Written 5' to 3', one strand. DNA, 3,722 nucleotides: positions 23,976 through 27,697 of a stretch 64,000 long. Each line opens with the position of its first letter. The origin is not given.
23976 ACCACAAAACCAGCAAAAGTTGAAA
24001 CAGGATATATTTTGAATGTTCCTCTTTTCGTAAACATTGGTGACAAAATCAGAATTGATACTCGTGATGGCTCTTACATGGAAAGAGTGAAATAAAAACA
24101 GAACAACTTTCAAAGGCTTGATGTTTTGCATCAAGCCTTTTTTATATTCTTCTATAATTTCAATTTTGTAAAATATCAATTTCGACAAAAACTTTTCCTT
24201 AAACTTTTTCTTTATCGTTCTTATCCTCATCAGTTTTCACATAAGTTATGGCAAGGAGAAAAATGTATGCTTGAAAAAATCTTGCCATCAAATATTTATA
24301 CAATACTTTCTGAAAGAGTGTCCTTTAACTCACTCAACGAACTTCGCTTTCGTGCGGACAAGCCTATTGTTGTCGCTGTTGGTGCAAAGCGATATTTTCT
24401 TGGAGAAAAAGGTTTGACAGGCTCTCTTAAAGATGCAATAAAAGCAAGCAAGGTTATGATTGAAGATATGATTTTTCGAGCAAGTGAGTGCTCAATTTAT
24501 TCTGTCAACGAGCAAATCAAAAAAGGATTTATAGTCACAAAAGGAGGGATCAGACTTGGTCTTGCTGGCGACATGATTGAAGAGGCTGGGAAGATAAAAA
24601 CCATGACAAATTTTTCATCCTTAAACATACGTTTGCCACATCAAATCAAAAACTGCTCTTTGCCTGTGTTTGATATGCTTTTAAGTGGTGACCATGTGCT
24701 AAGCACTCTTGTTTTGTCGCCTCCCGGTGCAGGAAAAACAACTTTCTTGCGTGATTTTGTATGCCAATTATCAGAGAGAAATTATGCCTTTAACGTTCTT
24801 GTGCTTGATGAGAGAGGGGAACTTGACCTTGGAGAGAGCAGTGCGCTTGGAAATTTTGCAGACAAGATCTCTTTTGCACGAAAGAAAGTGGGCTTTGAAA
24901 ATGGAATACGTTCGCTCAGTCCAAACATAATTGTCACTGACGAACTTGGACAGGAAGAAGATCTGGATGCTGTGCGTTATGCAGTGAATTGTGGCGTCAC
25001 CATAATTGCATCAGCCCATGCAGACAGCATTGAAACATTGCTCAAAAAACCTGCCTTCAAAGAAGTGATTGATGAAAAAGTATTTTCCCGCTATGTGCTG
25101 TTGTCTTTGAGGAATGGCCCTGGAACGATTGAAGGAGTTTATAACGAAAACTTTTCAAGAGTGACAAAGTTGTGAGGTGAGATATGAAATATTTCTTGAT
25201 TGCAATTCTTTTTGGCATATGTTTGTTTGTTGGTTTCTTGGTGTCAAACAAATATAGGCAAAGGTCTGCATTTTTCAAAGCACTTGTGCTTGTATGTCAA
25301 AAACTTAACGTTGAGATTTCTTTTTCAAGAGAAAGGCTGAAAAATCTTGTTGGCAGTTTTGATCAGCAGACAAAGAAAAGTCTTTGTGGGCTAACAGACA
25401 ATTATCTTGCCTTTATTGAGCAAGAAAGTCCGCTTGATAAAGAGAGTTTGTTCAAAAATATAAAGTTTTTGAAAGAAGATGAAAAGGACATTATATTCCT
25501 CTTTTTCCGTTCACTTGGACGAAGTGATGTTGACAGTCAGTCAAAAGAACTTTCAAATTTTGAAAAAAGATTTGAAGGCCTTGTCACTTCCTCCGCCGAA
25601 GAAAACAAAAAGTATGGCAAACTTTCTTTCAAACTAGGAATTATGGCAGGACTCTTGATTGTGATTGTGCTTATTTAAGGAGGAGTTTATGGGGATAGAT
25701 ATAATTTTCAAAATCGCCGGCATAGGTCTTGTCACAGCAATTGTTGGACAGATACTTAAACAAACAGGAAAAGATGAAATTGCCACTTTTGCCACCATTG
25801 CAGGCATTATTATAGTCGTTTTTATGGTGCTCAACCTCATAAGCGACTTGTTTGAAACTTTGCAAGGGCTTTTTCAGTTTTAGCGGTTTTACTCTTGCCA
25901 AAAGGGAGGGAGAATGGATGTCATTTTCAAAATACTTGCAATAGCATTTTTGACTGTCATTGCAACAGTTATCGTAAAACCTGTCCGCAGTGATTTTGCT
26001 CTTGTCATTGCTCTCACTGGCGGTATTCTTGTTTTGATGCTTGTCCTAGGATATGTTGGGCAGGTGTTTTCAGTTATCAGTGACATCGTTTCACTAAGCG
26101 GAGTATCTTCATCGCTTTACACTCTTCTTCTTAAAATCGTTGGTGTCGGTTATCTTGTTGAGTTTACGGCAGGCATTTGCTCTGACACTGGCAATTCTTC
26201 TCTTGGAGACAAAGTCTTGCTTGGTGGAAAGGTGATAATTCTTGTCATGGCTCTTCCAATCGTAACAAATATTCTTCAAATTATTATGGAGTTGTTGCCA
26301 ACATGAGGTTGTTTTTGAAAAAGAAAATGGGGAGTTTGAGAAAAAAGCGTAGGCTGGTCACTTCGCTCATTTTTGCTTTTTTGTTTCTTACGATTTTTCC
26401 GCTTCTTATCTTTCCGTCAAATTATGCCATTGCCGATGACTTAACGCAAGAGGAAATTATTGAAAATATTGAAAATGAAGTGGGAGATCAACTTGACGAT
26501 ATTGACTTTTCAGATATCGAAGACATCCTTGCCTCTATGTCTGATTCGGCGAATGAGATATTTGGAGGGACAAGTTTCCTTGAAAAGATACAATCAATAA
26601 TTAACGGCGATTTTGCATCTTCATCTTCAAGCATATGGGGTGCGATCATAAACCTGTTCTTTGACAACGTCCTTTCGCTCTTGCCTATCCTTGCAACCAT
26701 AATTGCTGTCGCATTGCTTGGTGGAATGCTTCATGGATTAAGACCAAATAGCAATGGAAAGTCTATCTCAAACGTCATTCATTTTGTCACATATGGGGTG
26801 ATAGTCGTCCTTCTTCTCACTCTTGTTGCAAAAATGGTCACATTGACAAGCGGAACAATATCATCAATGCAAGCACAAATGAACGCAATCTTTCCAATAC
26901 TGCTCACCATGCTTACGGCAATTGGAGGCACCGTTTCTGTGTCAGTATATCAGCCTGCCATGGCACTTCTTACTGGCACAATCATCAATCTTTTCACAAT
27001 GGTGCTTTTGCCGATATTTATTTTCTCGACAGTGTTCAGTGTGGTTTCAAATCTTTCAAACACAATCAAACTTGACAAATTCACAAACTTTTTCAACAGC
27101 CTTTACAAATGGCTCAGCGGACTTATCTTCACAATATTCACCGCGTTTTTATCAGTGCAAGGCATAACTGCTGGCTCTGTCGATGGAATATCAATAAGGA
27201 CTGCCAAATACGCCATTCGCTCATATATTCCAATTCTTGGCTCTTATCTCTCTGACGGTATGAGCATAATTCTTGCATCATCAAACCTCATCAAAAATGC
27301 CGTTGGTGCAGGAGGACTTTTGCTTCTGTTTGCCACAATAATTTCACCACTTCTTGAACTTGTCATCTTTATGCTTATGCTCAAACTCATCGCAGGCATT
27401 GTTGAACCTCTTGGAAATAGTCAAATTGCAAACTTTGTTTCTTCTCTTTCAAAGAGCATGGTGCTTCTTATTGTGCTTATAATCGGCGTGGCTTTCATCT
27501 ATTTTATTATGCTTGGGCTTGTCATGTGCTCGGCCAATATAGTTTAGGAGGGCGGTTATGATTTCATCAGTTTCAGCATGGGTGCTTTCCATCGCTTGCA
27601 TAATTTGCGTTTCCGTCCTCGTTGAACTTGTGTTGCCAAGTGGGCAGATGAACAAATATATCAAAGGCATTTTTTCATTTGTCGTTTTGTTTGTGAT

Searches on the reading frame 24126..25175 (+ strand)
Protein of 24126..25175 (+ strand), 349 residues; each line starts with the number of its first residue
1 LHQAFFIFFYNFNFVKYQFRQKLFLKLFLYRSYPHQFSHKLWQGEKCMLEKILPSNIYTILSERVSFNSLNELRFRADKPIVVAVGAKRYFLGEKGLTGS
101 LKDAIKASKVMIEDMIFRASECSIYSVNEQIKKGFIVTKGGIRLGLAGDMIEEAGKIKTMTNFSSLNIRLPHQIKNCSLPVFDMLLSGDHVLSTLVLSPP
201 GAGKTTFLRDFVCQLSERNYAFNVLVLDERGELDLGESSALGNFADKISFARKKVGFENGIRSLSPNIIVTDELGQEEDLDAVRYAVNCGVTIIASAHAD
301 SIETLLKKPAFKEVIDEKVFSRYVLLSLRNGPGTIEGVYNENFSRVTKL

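Call 67: search_protein_families(library=pfam, proteins=[window:24126-25175:+], max_evalue=0.00001)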
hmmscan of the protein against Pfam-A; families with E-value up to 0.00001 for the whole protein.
window:24126-25175:+ (349 aa): 1 family
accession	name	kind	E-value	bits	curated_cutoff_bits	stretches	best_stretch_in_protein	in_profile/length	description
PF19568.5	Spore_III_AA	-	1.1e-63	215.6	27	1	49-345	7-305/306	Sporulation stage III, protein AA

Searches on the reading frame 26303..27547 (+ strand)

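Call 67: search_protein_families(library=pfam, proteins=[window:26303-27547:+], max_evalue=0.00001)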
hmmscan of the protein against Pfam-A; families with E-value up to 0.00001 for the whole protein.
window:26303-27547:+ (414 aa): 1 family
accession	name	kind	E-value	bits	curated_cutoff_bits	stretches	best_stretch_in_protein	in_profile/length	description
PF09546.15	Spore_III_AE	-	1.8e-66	225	27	1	91-409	2-319/321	Stage III sporulation protein AE (spore_III_AE)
